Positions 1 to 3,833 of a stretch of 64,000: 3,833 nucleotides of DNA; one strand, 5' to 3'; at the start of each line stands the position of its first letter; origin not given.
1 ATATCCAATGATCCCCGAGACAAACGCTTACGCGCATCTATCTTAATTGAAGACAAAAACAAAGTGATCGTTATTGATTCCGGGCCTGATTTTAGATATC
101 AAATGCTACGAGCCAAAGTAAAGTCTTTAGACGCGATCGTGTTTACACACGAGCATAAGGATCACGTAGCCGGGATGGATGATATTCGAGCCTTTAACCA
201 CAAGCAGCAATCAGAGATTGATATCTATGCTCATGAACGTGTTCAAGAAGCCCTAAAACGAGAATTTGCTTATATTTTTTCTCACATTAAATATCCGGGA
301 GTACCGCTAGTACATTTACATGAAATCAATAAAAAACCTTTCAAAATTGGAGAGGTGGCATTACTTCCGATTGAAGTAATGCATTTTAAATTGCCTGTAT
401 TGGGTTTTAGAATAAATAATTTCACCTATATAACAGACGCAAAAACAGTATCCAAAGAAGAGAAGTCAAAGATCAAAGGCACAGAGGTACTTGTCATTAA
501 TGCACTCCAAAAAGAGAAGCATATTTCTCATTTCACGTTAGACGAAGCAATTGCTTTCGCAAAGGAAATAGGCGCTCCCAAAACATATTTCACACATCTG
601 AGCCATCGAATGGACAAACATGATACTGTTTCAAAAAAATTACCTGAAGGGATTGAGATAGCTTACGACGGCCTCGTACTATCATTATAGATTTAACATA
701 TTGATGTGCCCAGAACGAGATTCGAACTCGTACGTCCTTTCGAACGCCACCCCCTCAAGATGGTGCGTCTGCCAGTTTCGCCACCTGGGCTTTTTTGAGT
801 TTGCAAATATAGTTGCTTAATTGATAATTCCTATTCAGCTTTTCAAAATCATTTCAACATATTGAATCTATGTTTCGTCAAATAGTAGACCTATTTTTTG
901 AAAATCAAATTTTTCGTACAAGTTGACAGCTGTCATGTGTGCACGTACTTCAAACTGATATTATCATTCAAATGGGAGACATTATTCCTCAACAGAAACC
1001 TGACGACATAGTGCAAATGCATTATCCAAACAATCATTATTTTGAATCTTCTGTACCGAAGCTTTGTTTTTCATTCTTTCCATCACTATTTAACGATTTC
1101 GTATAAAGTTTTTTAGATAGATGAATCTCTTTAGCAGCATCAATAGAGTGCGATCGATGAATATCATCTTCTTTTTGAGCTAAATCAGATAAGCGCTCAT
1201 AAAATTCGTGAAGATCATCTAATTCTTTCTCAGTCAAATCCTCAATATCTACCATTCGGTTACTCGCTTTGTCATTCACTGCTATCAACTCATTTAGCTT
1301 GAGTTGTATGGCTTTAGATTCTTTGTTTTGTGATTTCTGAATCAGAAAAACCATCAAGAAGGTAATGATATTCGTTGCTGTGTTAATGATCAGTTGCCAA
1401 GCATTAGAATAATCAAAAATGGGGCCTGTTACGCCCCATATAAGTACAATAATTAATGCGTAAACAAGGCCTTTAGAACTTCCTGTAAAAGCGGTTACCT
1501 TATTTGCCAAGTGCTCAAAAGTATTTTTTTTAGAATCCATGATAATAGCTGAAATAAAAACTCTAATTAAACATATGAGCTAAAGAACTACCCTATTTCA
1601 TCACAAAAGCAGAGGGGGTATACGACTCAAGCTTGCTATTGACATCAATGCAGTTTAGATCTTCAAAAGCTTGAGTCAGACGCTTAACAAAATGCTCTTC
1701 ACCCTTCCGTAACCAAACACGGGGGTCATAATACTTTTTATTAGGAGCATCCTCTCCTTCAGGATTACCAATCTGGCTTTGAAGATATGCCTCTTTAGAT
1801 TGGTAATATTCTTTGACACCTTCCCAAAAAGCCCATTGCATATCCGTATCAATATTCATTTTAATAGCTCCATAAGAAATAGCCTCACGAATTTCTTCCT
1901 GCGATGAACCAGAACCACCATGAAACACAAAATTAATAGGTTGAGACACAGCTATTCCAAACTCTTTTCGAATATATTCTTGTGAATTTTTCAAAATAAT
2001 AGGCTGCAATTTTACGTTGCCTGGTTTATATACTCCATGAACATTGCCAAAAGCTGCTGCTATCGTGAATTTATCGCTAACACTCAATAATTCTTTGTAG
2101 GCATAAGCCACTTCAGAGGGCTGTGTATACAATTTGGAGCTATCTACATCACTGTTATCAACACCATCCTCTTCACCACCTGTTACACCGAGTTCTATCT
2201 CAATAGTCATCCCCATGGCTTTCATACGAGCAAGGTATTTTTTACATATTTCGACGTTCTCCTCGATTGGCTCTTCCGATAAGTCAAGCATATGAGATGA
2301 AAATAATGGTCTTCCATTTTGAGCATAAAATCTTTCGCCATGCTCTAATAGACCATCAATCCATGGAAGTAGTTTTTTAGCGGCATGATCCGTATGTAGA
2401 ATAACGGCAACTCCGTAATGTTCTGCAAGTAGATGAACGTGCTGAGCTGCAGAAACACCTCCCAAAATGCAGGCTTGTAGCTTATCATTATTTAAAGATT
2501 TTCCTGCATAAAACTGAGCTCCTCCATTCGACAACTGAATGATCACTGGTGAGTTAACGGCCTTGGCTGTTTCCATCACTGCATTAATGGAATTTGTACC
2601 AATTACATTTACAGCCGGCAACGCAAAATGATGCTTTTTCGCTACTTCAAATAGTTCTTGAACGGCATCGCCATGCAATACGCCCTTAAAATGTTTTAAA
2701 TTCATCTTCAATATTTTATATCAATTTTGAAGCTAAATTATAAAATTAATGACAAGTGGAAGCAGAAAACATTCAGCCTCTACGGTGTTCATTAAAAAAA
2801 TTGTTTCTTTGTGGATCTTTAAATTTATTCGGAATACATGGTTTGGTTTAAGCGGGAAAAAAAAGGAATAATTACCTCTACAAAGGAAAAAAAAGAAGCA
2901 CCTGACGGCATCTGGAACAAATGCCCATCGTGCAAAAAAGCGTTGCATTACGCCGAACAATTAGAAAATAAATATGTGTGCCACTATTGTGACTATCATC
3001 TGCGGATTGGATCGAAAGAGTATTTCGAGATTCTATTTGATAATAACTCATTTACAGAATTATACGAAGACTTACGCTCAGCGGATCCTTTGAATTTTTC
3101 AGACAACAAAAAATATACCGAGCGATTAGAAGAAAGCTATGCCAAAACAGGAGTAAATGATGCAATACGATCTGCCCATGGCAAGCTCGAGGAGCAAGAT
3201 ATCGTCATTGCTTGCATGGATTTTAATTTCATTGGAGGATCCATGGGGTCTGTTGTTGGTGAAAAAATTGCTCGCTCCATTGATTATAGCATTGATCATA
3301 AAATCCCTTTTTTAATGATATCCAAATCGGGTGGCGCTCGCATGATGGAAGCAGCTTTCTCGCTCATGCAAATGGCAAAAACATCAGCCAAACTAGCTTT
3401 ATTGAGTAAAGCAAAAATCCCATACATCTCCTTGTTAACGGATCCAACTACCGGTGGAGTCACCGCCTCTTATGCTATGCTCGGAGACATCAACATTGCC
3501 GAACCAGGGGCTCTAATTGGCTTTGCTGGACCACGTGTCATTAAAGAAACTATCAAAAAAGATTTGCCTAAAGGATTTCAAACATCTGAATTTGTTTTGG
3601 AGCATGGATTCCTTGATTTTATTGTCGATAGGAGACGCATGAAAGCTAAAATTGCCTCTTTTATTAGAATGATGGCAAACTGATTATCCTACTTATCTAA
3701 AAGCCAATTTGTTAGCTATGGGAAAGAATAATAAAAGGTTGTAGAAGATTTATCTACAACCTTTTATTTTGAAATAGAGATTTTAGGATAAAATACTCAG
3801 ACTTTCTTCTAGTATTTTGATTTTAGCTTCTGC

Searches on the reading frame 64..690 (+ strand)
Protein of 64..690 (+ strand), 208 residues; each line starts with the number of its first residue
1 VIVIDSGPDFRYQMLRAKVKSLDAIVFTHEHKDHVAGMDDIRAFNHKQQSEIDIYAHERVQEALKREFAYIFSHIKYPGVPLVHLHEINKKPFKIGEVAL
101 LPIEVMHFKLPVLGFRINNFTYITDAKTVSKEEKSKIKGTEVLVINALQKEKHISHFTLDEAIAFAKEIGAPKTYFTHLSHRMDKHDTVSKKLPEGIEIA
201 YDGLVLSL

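Call 58: search_protein_families(library=pfam, proteins=[window:64-690:+], max_evalue=0.001)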
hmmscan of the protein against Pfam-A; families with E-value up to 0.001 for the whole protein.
window:64-690:+ (208 aa): 2 families
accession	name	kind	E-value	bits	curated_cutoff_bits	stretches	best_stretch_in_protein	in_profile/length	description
PF12706.13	Lactamase_B_2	-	8.6e-40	136.9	27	1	2-178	3-199/200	Beta-lactamase superfamily domain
PF00753.33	Lactamase_B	-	3.2e-07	30.9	22.7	1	2-104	18-125/196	Metallo-beta-lactamase superfamily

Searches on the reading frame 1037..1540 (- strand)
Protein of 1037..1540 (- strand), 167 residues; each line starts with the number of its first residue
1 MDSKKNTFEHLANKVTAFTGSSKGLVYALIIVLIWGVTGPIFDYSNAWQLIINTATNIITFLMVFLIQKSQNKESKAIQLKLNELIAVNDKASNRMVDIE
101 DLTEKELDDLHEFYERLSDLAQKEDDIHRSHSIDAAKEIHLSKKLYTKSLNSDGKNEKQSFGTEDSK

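Call 58: search_protein_families(library=pfam, proteins=[window:1037-1540:-], max_evalue=0.001)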
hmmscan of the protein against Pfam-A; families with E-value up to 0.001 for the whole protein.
window:1037-1540:- (167 aa): 1 family
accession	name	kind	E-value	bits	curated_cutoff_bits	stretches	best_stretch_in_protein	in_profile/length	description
PF04120.17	Iron_permease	-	6.5e-52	175.2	25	1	8-134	1-127/128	Low affinity iron permease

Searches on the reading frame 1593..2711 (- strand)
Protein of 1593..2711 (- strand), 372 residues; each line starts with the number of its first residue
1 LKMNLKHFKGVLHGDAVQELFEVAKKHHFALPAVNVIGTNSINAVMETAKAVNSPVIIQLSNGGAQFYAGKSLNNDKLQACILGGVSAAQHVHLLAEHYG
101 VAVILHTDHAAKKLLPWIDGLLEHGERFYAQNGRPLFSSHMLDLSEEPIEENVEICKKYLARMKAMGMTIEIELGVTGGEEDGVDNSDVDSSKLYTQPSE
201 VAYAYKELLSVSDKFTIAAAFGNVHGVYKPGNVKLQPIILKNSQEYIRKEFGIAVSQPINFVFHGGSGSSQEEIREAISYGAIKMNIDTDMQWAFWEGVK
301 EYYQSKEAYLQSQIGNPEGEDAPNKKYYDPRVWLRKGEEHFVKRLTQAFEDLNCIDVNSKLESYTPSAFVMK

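Call 58: search_protein_families(library=pfam, proteins=[window:1593-2711:-], max_evalue=0.001)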
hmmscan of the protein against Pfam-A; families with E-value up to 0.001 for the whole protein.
window:1593-2711:- (372 aa): 1 family
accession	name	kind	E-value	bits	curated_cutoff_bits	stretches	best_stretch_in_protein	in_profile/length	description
PF01116.26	F_bP_aldolase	-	2.6e-84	283.4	25.5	1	17-355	3-275/277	Fructose-bisphosphate aldolase class-II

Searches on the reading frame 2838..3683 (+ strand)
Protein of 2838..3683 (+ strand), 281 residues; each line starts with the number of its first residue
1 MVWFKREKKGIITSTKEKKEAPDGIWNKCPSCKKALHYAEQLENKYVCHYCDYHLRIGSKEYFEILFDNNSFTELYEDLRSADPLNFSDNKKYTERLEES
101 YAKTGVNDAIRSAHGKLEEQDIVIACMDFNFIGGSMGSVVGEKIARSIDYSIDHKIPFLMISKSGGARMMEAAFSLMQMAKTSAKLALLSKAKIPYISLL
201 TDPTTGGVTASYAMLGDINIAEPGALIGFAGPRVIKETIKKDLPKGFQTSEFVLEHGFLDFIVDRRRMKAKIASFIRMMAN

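Call 58: search_protein_families(library=pfam, proteins=[window:2838-3683:+], max_evalue=0.001)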
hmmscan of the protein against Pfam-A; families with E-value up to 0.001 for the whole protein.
window:2838-3683:+ (281 aa): 2 families
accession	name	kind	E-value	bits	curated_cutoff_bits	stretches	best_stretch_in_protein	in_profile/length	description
PF01039.27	Carboxyl_trans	-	3.6e-17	62.6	22.3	1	95-238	39-176/493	Carboxyl transferase domain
PF17848.7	Zn_ribbon_ACC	-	0.00028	21.4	24.5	1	26-51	1-26/26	Acetyl-CoA carboxylase zinc finger domain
